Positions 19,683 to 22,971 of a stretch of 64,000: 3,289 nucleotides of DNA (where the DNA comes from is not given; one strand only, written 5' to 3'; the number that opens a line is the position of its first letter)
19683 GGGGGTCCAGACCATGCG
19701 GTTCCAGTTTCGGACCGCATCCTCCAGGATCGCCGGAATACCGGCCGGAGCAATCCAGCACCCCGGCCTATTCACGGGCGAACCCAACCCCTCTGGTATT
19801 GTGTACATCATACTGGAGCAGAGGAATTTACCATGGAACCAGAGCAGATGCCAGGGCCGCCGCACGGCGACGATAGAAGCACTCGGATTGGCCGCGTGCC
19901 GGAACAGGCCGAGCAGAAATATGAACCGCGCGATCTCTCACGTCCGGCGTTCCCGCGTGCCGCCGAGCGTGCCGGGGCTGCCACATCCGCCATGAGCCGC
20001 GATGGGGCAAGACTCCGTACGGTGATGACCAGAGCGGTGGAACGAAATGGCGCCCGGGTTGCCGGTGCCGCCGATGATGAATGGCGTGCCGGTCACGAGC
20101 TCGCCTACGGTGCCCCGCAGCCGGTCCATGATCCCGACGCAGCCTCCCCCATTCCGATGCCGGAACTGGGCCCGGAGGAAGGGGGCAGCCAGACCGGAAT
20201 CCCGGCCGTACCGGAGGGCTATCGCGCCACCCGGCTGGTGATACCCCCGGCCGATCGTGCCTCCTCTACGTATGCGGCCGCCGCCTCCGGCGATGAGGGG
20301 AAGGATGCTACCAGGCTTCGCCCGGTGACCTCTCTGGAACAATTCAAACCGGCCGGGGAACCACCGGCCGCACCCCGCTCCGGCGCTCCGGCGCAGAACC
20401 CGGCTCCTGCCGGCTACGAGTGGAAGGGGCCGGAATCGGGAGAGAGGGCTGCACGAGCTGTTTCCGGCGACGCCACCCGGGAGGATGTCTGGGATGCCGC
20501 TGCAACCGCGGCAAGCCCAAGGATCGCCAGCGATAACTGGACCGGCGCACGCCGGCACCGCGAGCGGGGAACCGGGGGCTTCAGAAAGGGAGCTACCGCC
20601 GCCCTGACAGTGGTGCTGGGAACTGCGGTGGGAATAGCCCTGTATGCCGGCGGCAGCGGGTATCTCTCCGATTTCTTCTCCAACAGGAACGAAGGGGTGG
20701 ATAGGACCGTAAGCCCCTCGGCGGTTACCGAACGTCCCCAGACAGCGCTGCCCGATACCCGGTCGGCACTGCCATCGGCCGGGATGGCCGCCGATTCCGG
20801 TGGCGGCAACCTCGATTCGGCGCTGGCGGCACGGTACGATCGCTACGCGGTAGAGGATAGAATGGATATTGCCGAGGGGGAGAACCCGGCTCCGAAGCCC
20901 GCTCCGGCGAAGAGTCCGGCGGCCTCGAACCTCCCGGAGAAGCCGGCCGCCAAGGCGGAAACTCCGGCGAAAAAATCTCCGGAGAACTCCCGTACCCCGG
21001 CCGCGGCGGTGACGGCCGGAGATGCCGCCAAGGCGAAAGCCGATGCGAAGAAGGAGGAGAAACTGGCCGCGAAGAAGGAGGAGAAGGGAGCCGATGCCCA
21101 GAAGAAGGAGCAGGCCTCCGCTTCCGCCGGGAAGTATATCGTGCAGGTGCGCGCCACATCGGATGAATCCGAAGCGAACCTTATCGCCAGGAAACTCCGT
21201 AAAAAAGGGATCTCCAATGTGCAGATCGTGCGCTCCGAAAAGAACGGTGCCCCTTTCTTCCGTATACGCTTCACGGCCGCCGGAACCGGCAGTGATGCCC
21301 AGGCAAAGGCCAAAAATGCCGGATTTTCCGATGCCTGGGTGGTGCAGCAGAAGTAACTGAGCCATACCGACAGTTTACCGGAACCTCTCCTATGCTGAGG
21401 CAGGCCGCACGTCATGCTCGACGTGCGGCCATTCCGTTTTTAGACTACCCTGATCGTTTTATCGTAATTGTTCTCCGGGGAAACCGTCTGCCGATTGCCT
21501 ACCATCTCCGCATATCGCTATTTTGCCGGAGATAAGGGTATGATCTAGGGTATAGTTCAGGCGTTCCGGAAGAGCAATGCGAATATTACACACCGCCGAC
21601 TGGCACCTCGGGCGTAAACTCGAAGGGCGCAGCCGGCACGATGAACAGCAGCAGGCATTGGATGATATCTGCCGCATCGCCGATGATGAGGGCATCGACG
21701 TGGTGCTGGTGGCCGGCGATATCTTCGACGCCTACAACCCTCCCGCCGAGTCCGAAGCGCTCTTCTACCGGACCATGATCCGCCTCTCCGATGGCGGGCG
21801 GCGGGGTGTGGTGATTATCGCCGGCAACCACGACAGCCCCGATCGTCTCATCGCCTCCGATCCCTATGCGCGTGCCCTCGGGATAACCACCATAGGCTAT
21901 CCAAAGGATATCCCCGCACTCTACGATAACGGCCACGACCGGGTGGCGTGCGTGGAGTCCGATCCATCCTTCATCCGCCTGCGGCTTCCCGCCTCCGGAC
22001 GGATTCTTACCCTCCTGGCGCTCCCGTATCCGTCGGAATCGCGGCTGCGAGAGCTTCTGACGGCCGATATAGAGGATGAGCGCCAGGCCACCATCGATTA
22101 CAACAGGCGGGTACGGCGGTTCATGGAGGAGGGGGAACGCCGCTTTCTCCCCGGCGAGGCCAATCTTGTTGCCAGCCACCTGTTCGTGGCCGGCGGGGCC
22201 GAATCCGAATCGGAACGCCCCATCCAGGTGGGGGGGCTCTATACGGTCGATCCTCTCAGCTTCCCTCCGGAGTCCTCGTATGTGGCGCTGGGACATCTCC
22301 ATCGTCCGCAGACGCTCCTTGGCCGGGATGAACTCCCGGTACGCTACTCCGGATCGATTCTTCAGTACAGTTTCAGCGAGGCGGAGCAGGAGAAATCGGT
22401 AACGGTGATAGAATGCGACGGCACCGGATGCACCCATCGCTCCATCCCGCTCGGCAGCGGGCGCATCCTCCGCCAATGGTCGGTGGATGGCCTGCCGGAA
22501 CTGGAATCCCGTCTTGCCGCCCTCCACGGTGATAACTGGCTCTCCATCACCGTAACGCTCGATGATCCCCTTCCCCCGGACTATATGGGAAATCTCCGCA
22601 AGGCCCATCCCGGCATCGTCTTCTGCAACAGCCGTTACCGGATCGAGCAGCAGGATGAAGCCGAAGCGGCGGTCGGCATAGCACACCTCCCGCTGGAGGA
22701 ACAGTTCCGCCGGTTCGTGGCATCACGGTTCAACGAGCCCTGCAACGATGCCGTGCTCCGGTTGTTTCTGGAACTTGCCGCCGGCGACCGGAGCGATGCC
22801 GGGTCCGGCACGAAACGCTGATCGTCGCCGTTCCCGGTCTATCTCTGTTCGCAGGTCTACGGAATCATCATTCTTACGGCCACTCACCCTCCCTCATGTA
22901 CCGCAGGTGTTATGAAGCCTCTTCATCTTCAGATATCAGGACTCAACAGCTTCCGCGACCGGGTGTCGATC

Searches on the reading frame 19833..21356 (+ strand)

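Call 7: search_protein_families(library=pfam, proteins=[window:19833-21356:+], max_evalue=0.001)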
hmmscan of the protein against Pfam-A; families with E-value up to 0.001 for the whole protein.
window:19833-21356:+ (507 aa): 1 family
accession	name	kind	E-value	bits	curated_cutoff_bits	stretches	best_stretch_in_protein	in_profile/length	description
PF05036.18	SPOR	-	1.1e-08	35.7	21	1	432-505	2-76/76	SPOR domain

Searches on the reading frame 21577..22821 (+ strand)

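Call 7: search_protein_families(library=pfam, proteins=[window:21577-22821:+], max_evalue=0.001)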
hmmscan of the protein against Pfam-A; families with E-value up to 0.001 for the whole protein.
window:21577-22821:+ (414 aa): 3 families
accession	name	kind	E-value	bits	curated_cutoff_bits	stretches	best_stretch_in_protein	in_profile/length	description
PF00149.33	Metallophos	-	2.1e-12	48.3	21.5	1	1-243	1-190/191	Calcineurin-like phosphoesterase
PF12320.13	SbcD_C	-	1.5e-07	32.2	24.4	1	298-383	5-92/94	Type 5 capsule protein repressor C-terminal domain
PF12850.12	Metallophos_2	-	9.7e-05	22.9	27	0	1-86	1-59/154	Calcineurin-like phosphoesterase superfamily domain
